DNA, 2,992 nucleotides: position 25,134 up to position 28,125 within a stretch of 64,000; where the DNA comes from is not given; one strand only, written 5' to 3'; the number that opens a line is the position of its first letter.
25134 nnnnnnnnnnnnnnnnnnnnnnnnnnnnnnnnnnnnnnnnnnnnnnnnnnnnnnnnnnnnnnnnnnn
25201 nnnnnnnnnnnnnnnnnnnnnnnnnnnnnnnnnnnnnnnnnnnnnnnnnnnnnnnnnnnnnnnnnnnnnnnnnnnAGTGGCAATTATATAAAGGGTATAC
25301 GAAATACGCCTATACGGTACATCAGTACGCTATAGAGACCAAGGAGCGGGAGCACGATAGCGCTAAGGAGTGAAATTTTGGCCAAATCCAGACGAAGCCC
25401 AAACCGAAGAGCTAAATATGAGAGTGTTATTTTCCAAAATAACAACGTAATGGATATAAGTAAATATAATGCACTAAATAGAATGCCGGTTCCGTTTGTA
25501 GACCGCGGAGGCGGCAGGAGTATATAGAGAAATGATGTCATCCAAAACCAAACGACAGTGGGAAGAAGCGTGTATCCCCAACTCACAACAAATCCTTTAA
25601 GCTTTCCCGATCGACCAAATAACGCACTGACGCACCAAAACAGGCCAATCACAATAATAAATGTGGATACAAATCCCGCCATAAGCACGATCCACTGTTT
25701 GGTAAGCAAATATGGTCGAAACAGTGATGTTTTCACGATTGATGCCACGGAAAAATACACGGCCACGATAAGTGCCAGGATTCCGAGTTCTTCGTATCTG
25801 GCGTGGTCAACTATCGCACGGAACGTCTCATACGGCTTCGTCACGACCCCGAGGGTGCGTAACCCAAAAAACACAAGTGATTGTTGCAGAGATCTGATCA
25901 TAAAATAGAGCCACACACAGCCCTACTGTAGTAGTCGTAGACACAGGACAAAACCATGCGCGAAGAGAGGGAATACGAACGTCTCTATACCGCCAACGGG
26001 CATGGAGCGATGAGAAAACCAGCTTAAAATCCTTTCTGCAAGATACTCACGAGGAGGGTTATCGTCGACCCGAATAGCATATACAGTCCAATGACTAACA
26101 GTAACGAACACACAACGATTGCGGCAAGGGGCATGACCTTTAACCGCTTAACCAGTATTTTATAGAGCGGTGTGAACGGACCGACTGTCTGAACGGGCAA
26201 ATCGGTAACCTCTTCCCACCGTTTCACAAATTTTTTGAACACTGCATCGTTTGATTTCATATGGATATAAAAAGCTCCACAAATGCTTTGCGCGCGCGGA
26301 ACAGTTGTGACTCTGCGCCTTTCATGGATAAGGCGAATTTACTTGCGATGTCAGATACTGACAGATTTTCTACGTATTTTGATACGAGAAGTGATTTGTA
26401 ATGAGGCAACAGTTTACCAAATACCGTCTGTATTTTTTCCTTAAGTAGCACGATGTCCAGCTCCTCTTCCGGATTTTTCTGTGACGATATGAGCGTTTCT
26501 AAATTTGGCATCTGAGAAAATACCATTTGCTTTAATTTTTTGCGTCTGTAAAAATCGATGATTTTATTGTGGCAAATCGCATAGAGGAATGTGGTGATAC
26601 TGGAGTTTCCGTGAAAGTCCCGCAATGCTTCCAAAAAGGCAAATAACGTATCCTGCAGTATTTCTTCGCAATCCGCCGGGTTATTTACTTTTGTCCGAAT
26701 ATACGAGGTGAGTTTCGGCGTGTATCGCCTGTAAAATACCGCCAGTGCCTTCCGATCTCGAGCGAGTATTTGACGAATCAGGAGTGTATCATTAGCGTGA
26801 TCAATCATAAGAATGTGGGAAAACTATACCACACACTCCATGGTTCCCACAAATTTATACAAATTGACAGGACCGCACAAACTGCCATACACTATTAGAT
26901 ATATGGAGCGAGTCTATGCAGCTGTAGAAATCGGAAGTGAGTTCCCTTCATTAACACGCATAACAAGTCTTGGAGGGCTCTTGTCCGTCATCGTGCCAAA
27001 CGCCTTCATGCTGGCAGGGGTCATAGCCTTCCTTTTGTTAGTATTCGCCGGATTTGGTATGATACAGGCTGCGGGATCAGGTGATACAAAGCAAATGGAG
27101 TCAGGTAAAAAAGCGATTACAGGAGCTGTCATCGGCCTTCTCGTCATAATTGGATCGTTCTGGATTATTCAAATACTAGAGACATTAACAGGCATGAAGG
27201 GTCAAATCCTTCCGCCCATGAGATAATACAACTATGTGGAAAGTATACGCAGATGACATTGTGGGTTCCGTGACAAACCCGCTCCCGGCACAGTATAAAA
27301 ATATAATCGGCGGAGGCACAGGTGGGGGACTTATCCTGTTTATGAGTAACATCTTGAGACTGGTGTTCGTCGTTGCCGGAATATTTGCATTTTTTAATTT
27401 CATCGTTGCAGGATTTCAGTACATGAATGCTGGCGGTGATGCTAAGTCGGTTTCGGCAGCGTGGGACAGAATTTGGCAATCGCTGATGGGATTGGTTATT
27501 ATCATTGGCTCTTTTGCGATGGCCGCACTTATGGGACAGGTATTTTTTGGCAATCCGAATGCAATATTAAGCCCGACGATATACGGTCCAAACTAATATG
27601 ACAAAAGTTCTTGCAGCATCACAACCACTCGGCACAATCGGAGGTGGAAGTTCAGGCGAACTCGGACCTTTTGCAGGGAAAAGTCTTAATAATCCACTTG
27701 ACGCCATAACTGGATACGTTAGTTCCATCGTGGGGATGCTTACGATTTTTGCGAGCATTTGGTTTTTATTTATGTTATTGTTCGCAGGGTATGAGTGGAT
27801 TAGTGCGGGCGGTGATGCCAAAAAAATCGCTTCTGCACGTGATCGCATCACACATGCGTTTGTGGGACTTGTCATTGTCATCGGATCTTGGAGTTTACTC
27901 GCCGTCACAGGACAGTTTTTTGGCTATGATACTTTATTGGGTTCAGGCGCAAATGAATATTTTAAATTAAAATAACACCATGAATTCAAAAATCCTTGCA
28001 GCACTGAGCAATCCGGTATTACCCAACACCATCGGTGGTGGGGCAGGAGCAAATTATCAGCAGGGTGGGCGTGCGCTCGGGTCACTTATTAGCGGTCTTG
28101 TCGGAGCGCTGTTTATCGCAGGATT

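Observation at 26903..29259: Tandem array of six small two-helix VirB2/TrbC-like paralogs with nearly no intergenic space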

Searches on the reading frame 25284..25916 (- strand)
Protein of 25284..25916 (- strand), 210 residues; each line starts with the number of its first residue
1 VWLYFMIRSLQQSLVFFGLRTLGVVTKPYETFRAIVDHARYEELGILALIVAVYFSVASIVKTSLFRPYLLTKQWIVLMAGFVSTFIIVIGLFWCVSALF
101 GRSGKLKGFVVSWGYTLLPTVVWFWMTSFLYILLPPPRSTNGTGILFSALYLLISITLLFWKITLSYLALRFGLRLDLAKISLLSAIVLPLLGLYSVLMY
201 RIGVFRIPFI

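Call 10: search_protein_families(library=pfam, proteins=[window:25284-25916:-], max_evalue=0.01)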
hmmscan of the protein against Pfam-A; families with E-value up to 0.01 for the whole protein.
window:25284-25916:- (210 aa): 1 family
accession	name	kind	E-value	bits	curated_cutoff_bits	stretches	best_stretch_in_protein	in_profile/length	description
PF04893.22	Yip1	-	1.1e-09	38.8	28.6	1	23-197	2-170/173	Yip1 domain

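Call 59: search_protein_families(library=ncbifam, proteins=[window:25284-25916:-], max_evalue=0.01)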
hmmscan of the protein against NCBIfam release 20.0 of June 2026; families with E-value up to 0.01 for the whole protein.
window:25284-25916:- (210 aa): 0 families

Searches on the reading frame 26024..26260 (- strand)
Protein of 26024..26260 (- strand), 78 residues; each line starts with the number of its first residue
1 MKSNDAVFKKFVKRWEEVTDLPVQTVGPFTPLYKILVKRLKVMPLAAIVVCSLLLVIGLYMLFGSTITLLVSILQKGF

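Call 6: search_protein_families(library=pfam, proteins=[window:26024-26260:-], max_evalue=1)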
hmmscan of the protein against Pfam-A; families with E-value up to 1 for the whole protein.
window:26024-26260:- (78 aa): 2 families
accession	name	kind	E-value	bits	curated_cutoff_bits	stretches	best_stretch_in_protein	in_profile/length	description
PF19629.4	DUF6133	-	0.022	15.3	27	1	45-67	28-49/65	Family of unknown function (DUF6133)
PF01384.25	PHO4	-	0.19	11.1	33.7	1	25-62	224-262/350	Phosphate transporter family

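Call 59: search_protein_families(library=ncbifam, proteins=[window:26024-26260:-], max_evalue=0.01)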
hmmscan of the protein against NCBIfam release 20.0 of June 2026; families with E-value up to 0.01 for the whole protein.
window:26024-26260:- (78 aa): 0 families

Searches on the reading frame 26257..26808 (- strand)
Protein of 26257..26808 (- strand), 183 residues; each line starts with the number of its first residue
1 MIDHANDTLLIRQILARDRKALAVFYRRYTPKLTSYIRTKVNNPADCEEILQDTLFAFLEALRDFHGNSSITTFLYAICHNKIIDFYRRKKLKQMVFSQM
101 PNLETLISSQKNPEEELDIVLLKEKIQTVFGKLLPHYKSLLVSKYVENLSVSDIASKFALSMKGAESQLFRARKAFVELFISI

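Call 6: search_protein_families(library=pfam, proteins=[window:26257-26808:-], max_evalue=1)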
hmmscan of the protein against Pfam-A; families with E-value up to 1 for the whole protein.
window:26257-26808:- (183 aa): 3 families
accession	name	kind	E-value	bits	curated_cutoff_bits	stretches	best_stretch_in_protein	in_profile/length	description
PF04542.20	Sigma70_r2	-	5.6e-14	52.1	24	1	25-91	1-69/71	Sigma-70 region 2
PF08281.18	Sigma70_r4_2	-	2.6e-08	33.8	25.7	1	124-175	2-53/54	Sigma-70, region 4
PF07638.17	Sigma70_ECF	-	0.0025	18.2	21.1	1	8-174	5-177/185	ECF sigma factor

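Call 59: search_protein_families(library=ncbifam, proteins=[window:26257-26808:-], max_evalue=0.01)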
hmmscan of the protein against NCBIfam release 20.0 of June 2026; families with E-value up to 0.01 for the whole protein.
window:26257-26808:- (183 aa): 89 families (the best 25 are shown)
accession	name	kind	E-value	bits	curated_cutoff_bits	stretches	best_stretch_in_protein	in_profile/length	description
TIGR02985.1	Sig70_bacteroi1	subfamily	1.7e-25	90.1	126.4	1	23-175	4-157/162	RNA polymerase sigma-70 factor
NF007215.0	PRK09637.1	equivalog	5.3e-23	81.9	212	1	23-181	4-155/181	RNA polymerase sigma factor SigZ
TIGR02937.1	sigma70-ECF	superfamily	6.3e-23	81.2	42.9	1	21-175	2-160/165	sigma-70 family RNA polymerase sigma factor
NF008888.0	PRK11922.1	equivalog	7e-22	78.2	204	1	3-176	13-192/231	RNA polymerase sigma factor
TIGR02952.1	Sig70_famx2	equivalog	6.6e-20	71.7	206.45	1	11-158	2-148/170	ECF subfamily RNA polymerase sigma factor, BldN family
TIGR02959.1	SigZ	equivalog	1.5e-19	70.5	168.65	1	28-180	3-148/170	RNA polymerase sigma factor SigZ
TIGR02950.1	SigM_subfam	subfamily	7e-19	68.2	147.95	1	25-176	5-154/159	RNA polymerase sigma factor, SigM family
NF009166.1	PRK12513.1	equivalog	9.6e-19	67.8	206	1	4-169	6-175/193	RNA polymerase sigma factor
NF008894.0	PRK11924.3-1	equivalog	1.2e-17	64.6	258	1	6-174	8-175/188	RNA polymerase sigma factor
NF009171.0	PRK12518.1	equivalog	5.7e-17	62.2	208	1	6-179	13-183/191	RNA polymerase sigma factor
NF004113.0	PRK05602.1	equivalog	2e-16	60.2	208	1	2-176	27-197/211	RNA polymerase sigma factor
TIGR02939.1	RpoE_Sigma70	equivalog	7.2e-16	58.8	236.15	1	3-176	3-182/190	RNA polymerase sigma factor RpoE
NF007223.0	PRK09641.1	equivalog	1.5e-15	57.5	209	1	10-176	8-180/187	RNA polymerase sigma factor SigW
TIGR02989.1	Sig-70_gvs1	subfamily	2.1e-15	57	124.55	1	21-175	2-153/158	RNA polymerase sigma-70 factor, Rhodopirellula/Verrucomicrobium family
NF007222.0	PRK09640.1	equivalog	2.6e-15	56.4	194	1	15-163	21-165/188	RNA polymerase sigma factor SigX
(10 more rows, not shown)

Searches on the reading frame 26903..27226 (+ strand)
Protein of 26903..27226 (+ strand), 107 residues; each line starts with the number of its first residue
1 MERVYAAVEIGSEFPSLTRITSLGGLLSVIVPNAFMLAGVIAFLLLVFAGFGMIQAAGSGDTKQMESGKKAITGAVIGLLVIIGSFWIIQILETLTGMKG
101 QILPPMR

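Call 6: search_protein_families(library=pfam, proteins=[window:26903-27226:+], max_evalue=1)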
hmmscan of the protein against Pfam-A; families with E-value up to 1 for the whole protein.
window:26903-27226:+ (107 aa): 3 families
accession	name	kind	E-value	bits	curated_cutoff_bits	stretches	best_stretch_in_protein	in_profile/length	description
PF18895.5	T4SS_pilin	-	5.4e-07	30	26.6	1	28-89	10-67/71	Type IV secretion system pilin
PF09913.15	DUF2142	-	0.022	14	30.1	1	25-100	315-376/395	Predicted membrane protein (DUF2142)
PF04246.17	RseC_MucC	-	0.73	10.2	24.4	0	35-101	77-123/130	Positive regulator of sigma(E), RseC/MucC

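Call 33: search_protein_families(library=ncbifam, proteins=[window:26903-27226:+], max_evalue=1)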
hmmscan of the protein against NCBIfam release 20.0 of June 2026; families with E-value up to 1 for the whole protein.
window:26903-27226:+ (107 aa): 2 families
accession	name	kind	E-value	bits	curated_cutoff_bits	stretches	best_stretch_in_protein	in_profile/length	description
NF045849.1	ICE_MMCAP2_0565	equivalog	5.3e-05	22.8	40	1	37-92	20-76/80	Mbov_0395 family pilin-like conjugal transfer protein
TIGR03943.1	TIGR03943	equivalog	0.17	11.2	88.8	1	27-89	6-71/221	TIGR03943 family putative permease subunit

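Call 64: search_protein_representatives(alignment_id=A1)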
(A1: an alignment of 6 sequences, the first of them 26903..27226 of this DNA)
Query: 6 sequences, 110 profile positions. Proteins with E-value up to 0.001 (for the whole library): 66595; up to 1e-10: 8146; up to 1e-30: 47. The best 150 are listed.
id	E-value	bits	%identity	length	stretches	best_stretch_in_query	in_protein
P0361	4.9e-62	223.2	-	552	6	25-99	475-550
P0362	2.5e-47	175.9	-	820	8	22-92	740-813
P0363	1.4e-46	173.5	-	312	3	18-100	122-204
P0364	1.7e-46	173.2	-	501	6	21-96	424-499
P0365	5.7e-46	171.5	-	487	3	18-101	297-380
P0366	1.8e-45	170.0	-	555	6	24-88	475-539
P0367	1.8e-45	169.9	-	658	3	26-101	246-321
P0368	2.4e-45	169.5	-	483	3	16-100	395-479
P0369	3.9e-45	168.9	-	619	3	23-100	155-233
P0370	8.5e-44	164.5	-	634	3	24-101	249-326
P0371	1.2e-42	160.9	-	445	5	33-96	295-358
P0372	2.3e-42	159.9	-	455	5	24-105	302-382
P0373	3.8e-41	156.0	-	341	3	19-100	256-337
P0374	1.9e-40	153.7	-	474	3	18-98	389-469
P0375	4.2e-40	152.7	-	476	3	21-101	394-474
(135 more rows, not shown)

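Call 68: find_encoding_contigs(protein=P0361, flank=8000, max_places=3)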
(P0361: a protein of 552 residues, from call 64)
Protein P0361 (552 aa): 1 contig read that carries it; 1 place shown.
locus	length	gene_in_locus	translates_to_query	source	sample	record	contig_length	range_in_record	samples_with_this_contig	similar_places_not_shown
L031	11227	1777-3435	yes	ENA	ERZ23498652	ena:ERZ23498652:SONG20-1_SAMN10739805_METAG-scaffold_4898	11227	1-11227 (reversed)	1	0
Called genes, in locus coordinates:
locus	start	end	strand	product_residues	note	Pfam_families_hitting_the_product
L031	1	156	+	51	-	?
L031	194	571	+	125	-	PF18895:T4SS_pilin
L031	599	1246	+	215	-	PF18895:T4SS_pilin (weak)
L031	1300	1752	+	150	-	PF18895:T4SS_pilin (weak)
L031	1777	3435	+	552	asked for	PF02322:Cyt_bd_oxida_II (faint), PF04956:TrbC (faint), PF18895:T4SS_pilin, PF27259:AF_1499 (faint), PF18895:T4SS_pilin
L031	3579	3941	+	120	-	PF18895:T4SS_pilin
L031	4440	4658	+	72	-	-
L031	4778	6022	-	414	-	-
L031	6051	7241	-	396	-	-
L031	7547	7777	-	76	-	-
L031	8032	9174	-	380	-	PF13439:Glyco_transf_4, PF13579:Glyco_trans_4_4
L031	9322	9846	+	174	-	-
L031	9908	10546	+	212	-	-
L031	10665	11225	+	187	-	?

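Call 76: search_protein_families(library=pfam, alignment_id=A4, max_evalue=0.1)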
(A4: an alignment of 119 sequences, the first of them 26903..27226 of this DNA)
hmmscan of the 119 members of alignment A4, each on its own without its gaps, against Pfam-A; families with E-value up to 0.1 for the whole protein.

A. member 1, window:26903-27226:+ (107 aa): 2 families
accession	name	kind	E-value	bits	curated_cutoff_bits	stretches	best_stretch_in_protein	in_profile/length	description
PF18895.5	T4SS_pilin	-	5.4e-07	30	26.6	1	28-89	10-67/71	Type IV secretion system pilin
PF09913.15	DUF2142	-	0.022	14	30.1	1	25-100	315-376/395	Predicted membrane protein (DUF2142)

B. families by the number of members that match (of 119 scanned): 71 families (the first 25 are shown)
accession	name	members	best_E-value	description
PF18895.5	T4SS_pilin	116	6.1e-14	Type IV secretion system pilin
PF19607.4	DUF6112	17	7.9e-05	Family of unknown function (DUF6112)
PF25592.1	DUF7937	7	0.00066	Domain of unknown function (DUF7937)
PF04246.17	RseC_MucC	7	0.0032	Positive regulator of sigma(E), RseC/MucC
PF04956.18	TrbC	4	4.9e-05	TrbC/VIRB2 pilin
PF13520.12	AA_permease_2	4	0.00074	Amino acid permease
PF16983.11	MFS_MOT1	4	0.0041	Molybdate transporter of MFS superfamily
PF06157.16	DUF973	3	0.00075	Protein of unknown function (DUF973)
PF19747.4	DUF6234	3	0.0068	Family of unknown function (DUF6234)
PF14351.11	DUF4401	3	0.0085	Domain of unknown function (DUF4401)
PF19843.4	DUF6318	3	0.013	Family of unknown function (DUF6318)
PF09913.15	DUF2142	3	0.022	Predicted membrane protein (DUF2142)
PF21525.2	Nlp36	3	0.025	Neuropeptide-like peptide 36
PF02322.20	Cyt_bd_oxida_II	2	0.00028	Cytochrome bd terminal oxidase subunit II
PF24126.1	DUF7394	2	0.005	Family of unknown function (DUF7394)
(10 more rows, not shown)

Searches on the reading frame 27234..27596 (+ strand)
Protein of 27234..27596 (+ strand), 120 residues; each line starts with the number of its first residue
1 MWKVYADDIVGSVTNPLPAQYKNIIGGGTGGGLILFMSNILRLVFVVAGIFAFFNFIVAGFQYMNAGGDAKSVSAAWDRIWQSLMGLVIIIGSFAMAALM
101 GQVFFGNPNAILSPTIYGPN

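Call 6: search_protein_families(library=pfam, proteins=[window:27234-27596:+], max_evalue=1)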
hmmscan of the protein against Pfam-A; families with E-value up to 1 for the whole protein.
window:27234-27596:+ (120 aa): 1 family
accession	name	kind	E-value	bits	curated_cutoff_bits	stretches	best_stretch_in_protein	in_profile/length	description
PF18895.5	T4SS_pilin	-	0.00034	21.1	26.6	1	36-91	8-62/71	Type IV secretion system pilin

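Call 33: search_protein_families(library=ncbifam, proteins=[window:27234-27596:+], max_evalue=1)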
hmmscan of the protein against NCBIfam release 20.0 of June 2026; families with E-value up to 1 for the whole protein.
window:27234-27596:+ (120 aa): 2 families
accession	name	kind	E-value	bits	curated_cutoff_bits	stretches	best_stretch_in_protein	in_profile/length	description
NF045849.1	ICE_MMCAP2_0565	equivalog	0.00087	18.9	40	1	39-97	15-73/80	Mbov_0395 family pilin-like conjugal transfer protein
TIGR04286.1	MSEP-CTERM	equivalog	0.14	10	150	1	36-108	170-239/920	MSEP-CTERM sorting domain-containing protein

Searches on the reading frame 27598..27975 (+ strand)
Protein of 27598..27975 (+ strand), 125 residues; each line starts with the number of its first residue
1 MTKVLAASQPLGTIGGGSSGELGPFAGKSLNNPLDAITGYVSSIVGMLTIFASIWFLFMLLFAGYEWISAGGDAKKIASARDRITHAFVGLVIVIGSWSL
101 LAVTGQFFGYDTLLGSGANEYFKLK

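Call 6: search_protein_families(library=pfam, proteins=[window:27598-27975:+], max_evalue=1)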
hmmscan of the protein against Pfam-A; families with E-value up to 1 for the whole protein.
window:27598-27975:+ (125 aa): 1 family
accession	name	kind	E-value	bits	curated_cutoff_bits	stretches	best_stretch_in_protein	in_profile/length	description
PF18895.5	T4SS_pilin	-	1.2e-06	29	26.6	1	35-101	3-68/71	Type IV secretion system pilin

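Call 33: search_protein_families(library=ncbifam, proteins=[window:27598-27975:+], max_evalue=1)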
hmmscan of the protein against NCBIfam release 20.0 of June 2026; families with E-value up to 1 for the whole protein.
window:27598-27975:+ (125 aa): 1 family
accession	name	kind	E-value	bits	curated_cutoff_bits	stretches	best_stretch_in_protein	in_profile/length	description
NF045849.1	ICE_MMCAP2_0565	equivalog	6.5e-05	22.5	40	1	34-101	6-73/80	Mbov_0395 family pilin-like conjugal transfer protein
